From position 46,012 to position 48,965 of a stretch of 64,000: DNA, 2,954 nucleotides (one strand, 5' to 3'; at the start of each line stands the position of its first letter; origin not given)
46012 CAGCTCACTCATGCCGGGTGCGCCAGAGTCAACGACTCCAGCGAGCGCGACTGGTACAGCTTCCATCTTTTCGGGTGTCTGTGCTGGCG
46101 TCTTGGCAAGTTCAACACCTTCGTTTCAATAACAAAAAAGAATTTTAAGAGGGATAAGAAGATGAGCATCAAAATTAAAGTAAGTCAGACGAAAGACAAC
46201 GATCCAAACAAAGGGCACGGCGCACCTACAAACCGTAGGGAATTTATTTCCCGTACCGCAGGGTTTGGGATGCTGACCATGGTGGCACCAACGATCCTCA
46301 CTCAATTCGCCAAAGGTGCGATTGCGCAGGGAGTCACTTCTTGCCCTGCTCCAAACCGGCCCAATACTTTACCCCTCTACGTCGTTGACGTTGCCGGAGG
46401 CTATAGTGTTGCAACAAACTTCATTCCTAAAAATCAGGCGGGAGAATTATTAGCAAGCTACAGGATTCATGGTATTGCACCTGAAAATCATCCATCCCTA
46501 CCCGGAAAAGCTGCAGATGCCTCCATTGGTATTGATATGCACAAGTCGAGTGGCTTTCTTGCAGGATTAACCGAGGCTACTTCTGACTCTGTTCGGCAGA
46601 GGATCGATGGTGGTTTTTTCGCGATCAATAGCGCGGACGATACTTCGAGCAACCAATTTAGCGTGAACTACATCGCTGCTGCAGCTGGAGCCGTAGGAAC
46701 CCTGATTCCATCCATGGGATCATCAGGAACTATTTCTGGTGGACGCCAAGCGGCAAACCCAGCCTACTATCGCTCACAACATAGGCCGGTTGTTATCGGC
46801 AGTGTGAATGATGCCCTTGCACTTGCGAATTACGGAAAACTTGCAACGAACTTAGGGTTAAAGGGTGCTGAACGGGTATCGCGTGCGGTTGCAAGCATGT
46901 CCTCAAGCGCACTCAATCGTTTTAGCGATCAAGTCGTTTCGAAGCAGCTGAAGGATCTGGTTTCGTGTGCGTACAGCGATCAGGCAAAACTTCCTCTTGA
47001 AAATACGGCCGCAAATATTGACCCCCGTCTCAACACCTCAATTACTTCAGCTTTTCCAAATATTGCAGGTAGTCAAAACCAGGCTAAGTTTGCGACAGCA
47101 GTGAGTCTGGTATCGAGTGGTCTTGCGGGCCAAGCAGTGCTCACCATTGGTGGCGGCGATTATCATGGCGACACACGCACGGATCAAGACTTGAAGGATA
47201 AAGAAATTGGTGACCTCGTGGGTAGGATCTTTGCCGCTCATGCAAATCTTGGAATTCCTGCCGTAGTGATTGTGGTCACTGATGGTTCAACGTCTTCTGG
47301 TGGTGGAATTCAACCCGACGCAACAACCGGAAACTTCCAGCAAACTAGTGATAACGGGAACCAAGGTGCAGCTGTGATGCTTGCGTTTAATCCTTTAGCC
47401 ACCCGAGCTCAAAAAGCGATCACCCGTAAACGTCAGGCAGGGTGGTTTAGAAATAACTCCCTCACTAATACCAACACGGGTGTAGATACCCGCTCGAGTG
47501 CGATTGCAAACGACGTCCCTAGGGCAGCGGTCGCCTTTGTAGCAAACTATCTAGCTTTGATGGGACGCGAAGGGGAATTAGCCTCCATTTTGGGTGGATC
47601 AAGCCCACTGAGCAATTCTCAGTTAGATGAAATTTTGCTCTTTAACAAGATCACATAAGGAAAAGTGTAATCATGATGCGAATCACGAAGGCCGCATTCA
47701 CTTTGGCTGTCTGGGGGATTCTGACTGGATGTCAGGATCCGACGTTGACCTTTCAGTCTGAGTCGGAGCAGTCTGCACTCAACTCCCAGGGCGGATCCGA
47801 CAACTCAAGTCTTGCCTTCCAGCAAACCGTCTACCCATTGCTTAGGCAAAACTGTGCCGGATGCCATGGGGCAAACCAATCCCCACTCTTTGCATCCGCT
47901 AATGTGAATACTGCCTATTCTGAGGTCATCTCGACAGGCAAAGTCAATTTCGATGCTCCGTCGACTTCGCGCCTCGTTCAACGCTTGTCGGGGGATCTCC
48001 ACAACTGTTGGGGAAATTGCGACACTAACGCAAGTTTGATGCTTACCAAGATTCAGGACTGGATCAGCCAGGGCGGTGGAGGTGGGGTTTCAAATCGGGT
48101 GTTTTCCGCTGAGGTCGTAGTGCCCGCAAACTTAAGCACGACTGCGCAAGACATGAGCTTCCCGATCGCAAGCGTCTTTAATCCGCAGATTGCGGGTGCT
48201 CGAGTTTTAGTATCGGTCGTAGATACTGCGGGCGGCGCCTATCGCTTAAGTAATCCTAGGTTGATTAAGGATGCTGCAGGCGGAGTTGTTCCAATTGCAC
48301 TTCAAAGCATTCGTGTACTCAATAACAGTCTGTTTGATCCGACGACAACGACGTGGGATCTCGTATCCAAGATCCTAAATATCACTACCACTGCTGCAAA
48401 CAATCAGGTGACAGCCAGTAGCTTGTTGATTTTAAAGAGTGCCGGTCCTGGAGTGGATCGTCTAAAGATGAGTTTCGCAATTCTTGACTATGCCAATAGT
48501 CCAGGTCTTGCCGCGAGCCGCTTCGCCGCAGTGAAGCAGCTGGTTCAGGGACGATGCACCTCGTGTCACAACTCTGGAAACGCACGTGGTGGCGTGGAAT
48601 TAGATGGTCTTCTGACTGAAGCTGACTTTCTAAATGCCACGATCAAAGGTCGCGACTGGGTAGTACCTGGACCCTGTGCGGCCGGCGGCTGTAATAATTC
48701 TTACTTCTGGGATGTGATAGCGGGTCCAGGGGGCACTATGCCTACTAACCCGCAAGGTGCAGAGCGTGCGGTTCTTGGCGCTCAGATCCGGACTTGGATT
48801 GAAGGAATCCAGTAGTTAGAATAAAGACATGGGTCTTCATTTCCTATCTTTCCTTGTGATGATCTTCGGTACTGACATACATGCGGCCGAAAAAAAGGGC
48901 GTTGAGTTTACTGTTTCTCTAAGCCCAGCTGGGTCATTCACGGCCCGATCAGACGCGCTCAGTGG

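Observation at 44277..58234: Candidate uncharacterised envelope system: 12 contiguous exported proteins with five CxxCH motifs, two barrels and four paralogous lipoproteins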

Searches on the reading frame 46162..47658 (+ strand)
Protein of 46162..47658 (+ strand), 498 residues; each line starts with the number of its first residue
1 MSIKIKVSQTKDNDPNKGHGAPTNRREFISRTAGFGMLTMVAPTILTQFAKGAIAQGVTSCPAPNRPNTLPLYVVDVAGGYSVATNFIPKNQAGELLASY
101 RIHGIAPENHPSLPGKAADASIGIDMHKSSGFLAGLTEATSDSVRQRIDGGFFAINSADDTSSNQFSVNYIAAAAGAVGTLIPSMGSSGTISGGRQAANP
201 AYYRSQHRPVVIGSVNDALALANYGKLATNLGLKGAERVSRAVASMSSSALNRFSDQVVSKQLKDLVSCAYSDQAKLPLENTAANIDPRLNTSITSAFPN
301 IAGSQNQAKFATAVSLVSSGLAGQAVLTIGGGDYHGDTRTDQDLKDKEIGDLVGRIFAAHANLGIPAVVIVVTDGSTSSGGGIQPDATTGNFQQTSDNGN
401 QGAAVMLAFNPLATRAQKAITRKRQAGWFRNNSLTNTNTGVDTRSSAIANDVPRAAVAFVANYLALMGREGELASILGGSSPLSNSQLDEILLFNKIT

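Call 3: search_protein_families(library=pfam, max_evalue=0.1, proteins=[window:46162-47658:+])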
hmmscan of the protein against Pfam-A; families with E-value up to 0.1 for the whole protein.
window:46162-47658:+ (498 aa): 0 families

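Call 5: search_protein_families(library=ncbifam, max_evalue=0.1, proteins=[window:46162-47658:+])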
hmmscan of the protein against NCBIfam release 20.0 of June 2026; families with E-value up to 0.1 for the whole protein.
window:46162-47658:+ (498 aa): 0 families

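Call 8: find_encoding_contigs(protein=window:46162-47658:+, flank=10000, max_places=6)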
Protein window:46162-47658:+ (498 aa): no gene with exactly this product is on record in the collection.

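Call 11: find_homologous_proteins(query=window:46162-47658:+)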
Query window:46162-47658:+ (498 aa): 6 proteins with E <= 0.001 among 8000 candidates.
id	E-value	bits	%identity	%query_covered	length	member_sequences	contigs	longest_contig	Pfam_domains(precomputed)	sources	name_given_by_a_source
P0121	0.0e+0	1074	100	100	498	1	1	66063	-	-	-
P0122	1.3e-254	864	80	100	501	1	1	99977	-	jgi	jgi:hypothetical protein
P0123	4.1e-218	743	69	100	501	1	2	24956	-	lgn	-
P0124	6.3e-66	242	34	96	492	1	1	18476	-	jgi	jgi:hypothetical protein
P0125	8.4e-46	175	33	91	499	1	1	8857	-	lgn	-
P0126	3.0e-28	117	28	90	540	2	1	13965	-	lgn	-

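Call 28: search_solved_structures(query=A1, max_evalue=10)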
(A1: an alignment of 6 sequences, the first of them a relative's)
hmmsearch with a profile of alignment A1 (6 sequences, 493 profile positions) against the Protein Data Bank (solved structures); distinct sequences matched with E-value up to 10: 2.
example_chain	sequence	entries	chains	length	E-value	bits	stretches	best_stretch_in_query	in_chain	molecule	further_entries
5i5i_A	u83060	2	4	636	0.64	12.1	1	20-63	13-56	Nitrous-oxide reductase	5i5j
5i5m_A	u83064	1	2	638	0.64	12.1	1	20-63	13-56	Nitrous-oxide reductase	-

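Call 59: search_protein_representatives(alignment_id=A1)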
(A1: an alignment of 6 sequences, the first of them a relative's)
Query: 6 sequences, 493 profile positions. Proteins with E-value up to 0.001 (for the whole library): 1293; up to 1e-10: 980; up to 1e-30: 539. The best 150 are listed.
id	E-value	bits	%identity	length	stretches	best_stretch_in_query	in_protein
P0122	1.2e-230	783.0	-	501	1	1-493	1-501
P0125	1.7e-213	726.5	-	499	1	3-492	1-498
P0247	1.2e-155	535.7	-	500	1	5-490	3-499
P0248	5.2e-144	497.3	-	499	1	18-492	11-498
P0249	2.4e-143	495.1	-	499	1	16-491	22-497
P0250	1.2e-142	492.8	-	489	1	16-492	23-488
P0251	1.9e-142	492.1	-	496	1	18-490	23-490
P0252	9.9e-141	486.4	-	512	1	11-492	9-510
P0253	7.6e-140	483.5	-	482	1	20-492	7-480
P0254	2.6e-139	481.8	-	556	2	5-301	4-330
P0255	3.1e-139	481.5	-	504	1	17-492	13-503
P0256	5.2e-138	477.5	-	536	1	18-491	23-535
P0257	1.0e-136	473.2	-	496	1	6-492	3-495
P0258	2.2e-135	468.8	-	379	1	113-492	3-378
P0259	2.3e-132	458.9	-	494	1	7-492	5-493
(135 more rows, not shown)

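Call 62: search_protein_families(library=pfam, alignment_id=A4, max_evalue=0.05)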
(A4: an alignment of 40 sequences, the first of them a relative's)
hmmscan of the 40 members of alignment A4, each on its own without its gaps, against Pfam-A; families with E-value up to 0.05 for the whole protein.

A. member 1, P0121 (498 aa): 0 families

B. families by the number of members that match (of 40 scanned): 3 families
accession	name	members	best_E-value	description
PF21805.3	Imm5_like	1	0.00051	Imm-5 like putative immunity protein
PF10399.14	UCR_Fe-S_N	1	0.0041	Ubiquitinol-cytochrome C reductase Fe-S subunit TAT signal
PF05579.19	Peptidase_S32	1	0.0049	Equine arteritis virus serine endopeptidase S32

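Call 67: predict_structure(alignment_id=A4)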
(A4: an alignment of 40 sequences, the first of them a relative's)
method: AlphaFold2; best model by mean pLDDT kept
length: 498 residues; sequences in the alignment: 40
mean_pLDDT: 79.6   pTM: 0.81
mean pLDDT of the five models: 79.6, 79.2, 78.2, 77.6, 77.6
residues with pLDDT >= 90: 237; 70-90: 121; 50-70: 68; < 50: 72
segments of 3 or more residues with pLDDT < 50: 1-17, 25-27, 32-47, 49-59, 61-65, 226-229, 250-258
pLDDT, mean of each block of 10 residues (from residue 1): 37 45 52 42 47 42 58 93 93 92 90 92 94 98 97 88 85 89 85 89 83 83 54 53 50 48 55 62 82 95 91 93 93 88 96 98 97 87 74 89 96 89 94 67 93 95 95 87 92 91
secondary structure, 60 per line:
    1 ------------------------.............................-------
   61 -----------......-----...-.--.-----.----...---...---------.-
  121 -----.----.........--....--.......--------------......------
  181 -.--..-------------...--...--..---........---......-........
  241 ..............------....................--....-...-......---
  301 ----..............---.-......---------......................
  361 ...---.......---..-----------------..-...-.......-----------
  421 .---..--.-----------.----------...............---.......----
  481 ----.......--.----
elements in order: H25-53 E72-77 H131-139 H142-145 E148-154 H169-174 H215-222 H226-231 H233-254 H261-280 H283-286 H292-297 H305-318 E324-329 H339-363 E367-373 E403-409 H452-466 H470-476 H485-491

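Call 70: fold_search(model_id=the predicted structure, library=pdb)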
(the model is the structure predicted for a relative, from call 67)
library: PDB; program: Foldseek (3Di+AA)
matches with E <= 10: 337; with E <= 0.001: 0
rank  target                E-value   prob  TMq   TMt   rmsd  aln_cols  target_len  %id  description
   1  3nvl_A                1.1e-02  0.97  0.21  0.20   6.6       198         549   12  Crystal Structure of Phosphoglycerate Mutase from Trypanosoma brucei (released 2011-07-27)
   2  7tl7_C                3.5e-02  0.77  0.19  0.18  10.3       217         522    9  1.90A resolution structure of independent phosphoglycerate mutase from C. elegans in complex with a macrocyclic peptid (released 2022-08-10)
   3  5kgm_B                3.7e-02  0.77  0.18  0.18  10.0       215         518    9  2.95A resolution structure of Apo independent phosphoglycerate mutase from C. elegans (monoclinic form) (released 2017-04-05)
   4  7tl7_A                3.9e-02  0.77  0.19  0.18  10.3       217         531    9  1.90A resolution structure of independent phosphoglycerate mutase from C. elegans in complex with a macrocyclic peptid (released 2022-08-10)
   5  7tl7_B                4.6e-02  0.69  0.18  0.17  10.4       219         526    9  1.90A resolution structure of independent phosphoglycerate mutase from C. elegans in complex with a macrocyclic peptid (released 2022-08-10)
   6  2g9y_A                4.8e-02  0.51  0.14  0.15  11.6       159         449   11  Structure of S102T E. coli alkaline phosphatase in presence of phosphate at 2.00 A resolution (released 2006-10-10)
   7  6fny_C                5.4e-02  0.18  0.19  0.19  22.9       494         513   10  CRYSTAL STRUCTURE OF A CHOLINE SULFATASE FROM SINORHIZOBIUM MELLILOTI (released 2018-02-28)
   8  6g60_C                6.0e-02  0.14  0.16  0.16  23.9       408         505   11  Choline sulfatase from Ensifer (Sinorhizobium) meliloti cocrystalized with choline (released 2019-04-10)
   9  1o99                  7.0e-02  0.82  0.17  0.16   5.2       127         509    9  CRYSTAL STRUCTURE OF THE S62A MUTANT OF PHOSPHOGLYCERATE MUTASE FROM BACILLUS STEAROTHERMOPHILUS COMPLEXED WITH 2-PHOSPH (released 2002-12-23)
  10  7knf_B                7.0e-02  0.66  0.18  0.18  10.2       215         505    8  1.80A resolution structure of independent Phosphoglycerate mutase from C. elegans in complex with a macrocyclic peptid (released 2021-04-07)
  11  3igy                  7.3e-02  0.75  0.20  0.18   6.7       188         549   14  Crystal structures of Leishmania mexicana phosphoglycerate mutase at high cobalt concentrations (released 2009-10-27)
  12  7tl7_D                7.3e-02  0.66  0.19  0.18  10.3       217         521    9  1.90A resolution structure of independent phosphoglycerate mutase from C. elegans in complex with a macrocyclic peptid (released 2022-08-10)
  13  1ely_A                8.2e-02  0.75  0.15  0.16   5.6       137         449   16  E. COLI ALKALINE PHOSPHATASE MUTANT (S102C) (released 1998-05-27)
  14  9nww_B                8.2e-02  0.15  0.19  0.18  14.6       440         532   11  Single-particle cryo-EM structure of the first variant of mobilized colistin resistance (MCR-1) in its ligand-bound st (released 2025-12-17)
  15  7knf_A                8.6e-02  0.63  0.18  0.18  10.2       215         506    9  1.80A resolution structure of independent Phosphoglycerate mutase from C. elegans in complex with a macrocyclic peptid (released 2021-04-07)
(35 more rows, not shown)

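Call 87: find_encoding_contigs(protein=P0126, flank=10000, max_places=2)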
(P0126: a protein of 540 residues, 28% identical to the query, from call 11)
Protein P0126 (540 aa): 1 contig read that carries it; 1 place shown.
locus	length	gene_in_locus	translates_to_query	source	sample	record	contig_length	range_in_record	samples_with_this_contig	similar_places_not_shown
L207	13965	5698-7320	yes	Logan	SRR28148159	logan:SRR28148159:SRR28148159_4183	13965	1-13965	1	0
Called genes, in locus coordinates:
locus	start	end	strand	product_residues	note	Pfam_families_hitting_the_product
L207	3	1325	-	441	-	?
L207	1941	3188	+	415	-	-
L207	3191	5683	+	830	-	PF13385:Laminin_G_3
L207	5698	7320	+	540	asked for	-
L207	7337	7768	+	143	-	PF22381:Staph_reg_Sar_Rot (weak), PF01978:TrmB (weak), PF01047:MarR, PF12802:MarR_2, PF13463:HTH_27 (faint)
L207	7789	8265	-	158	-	-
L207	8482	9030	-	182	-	-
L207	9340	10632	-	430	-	-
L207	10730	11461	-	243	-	PF02089:Palm_thioest (weak)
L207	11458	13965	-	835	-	?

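Call 88: find_encoding_contigs(protein=P0124, flank=10000, max_places=2)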
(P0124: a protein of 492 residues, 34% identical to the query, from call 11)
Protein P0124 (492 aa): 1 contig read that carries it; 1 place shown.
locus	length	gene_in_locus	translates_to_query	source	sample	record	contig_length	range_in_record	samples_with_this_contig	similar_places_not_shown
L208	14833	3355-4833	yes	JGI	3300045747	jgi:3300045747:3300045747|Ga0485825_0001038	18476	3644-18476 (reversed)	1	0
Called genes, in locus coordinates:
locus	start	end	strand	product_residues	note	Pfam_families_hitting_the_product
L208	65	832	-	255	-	-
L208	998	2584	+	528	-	-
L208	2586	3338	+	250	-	-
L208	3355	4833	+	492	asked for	-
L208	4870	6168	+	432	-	-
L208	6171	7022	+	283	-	PF01252:Peptidase_A8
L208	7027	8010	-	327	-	-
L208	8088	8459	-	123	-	PF12643:MazG-like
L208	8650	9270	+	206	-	-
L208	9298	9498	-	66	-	-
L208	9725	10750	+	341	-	PF00756:Esterase, PF00326:Peptidase_S9 (faint)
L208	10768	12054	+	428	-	PF09084:NMT1, PF16868:NMT1_3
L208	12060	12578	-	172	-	-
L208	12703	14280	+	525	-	PF00072:Response_reg, PF01966:HD, PF13487:HD_5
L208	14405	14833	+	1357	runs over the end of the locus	?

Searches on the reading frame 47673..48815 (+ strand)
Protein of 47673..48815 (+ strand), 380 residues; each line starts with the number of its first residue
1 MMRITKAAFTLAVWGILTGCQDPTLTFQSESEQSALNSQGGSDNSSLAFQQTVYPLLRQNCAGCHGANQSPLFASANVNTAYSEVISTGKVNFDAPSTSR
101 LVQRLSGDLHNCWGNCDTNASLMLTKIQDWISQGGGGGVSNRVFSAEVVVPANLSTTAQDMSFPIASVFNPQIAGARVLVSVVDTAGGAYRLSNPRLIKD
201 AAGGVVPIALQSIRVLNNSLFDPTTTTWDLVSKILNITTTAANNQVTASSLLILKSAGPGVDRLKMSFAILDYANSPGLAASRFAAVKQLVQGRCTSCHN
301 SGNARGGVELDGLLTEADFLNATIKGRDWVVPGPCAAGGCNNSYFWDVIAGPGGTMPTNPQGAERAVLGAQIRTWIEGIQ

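Call 3: search_protein_families(library=pfam, max_evalue=0.1, proteins=[window:47673-48815:+])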
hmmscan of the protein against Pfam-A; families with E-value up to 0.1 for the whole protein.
window:47673-48815:+ (380 aa): 9 families
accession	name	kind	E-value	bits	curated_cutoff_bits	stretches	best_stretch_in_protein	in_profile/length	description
PF13442.11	Cytochrome_CBB3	-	5.6e-06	27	27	0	56-89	9-44/68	Cytochrome C oxidase, cbb3-type, subunit III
PF22113.1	Mtrc-MtrF_II-IV_dom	-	0.00024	21.1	30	1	46-86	69-109/176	Outer membrane cytochrome MtrC/MtrF-like, domains II/IV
PF00034.26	Cytochrom_C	-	0.00076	21.2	21.3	0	59-69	10-20/90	Cytochrome c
PF07635.16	PSCyt1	-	0.001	20.1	22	0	295-357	1-56/59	Planctomycete cytochrome C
PF09699.15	Paired_CXXCH_1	-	0.0039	17.3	20.6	0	292-301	6-15/41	Doubled CXXCH motif (Paired_CXXCH_1)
PF22297.1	PccH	-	0.013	16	24.4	0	49-70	2-23/133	PccH Cytochrome c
PF14522.11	Cytochrome_C7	-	0.025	14.8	24.8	0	292-304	13-53/67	Cytochrome c7 and related cytochrome c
PF14376.11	Haem_bd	-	0.042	14.2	27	0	47-89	28-72/133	Haem-binding domain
PF14495.11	Cytochrom_C550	-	0.082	13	27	0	279-305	21-47/136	Cytochrome c-550 domain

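Call 5: search_protein_families(library=ncbifam, max_evalue=0.1, proteins=[window:47673-48815:+])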
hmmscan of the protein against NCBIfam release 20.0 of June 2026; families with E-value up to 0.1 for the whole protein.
window:47673-48815:+ (380 aa): 10 families
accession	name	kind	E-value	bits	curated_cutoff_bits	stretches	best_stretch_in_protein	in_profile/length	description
NF047812.1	LIC11213_lipo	equivalog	5.5e-05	23.3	100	0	42-109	33-96/118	LIC11213 family lipoprotein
NF045774.1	cytochro_C551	exception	8.7e-05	22.5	118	1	34-69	31-58/110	cytochrome c551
TIGR03507.1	decahem_SO1788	subfamily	0.00041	18.9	209.3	1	42-82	561-600/672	OmcA/MtrC family decaheme c-type cytochrome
TIGR01905.1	paired_CXXCH_1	subfamily_domain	0.0017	18.2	25.2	0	291-302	5-16/41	doubled CXXCH domain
TIGR01904.2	GSu_C4xC__C2xCH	domain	0.0021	17.8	27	0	59-75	50-66/73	CxxxxCH/CxxCH domain c-type cytochrome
NF041895.1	choice_anch_V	domain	0.0032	17.5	42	0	286-313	22-46/150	choice-of-anchor V domain-containing protein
NF045773.1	cytochro_C550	exception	0.0037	17.2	125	0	46-69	45-68/118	cytochrome c550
NF045930.1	Cytc6PetJCyano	equivalog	0.041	13.8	135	0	274-303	19-47/110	cytochrome c6 PetJ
NF052339.1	hydrazine_alpha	equivalog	0.064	11.1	800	0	46-76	667-697/804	hydrazine synthase subunit alpha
NF050122.1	bc1_QcrC_actin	exception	0.095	12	200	0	55-69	46-60/253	cytochrome bc1 complex diheme cytochrome c subunit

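Call 77: search_solved_structures(query=window:47673-48815:+, max_evalue=1)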
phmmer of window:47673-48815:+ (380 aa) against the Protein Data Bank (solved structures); distinct sequences matched with E-value up to 1: 2.
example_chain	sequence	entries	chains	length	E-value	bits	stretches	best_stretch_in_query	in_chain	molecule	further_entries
8w9z_L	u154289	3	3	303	0.54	12.5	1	304-358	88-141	superoxide dismutase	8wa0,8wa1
4rlr_A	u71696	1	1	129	0.77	12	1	47-74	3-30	Cytochrome c, 1 heme-binding site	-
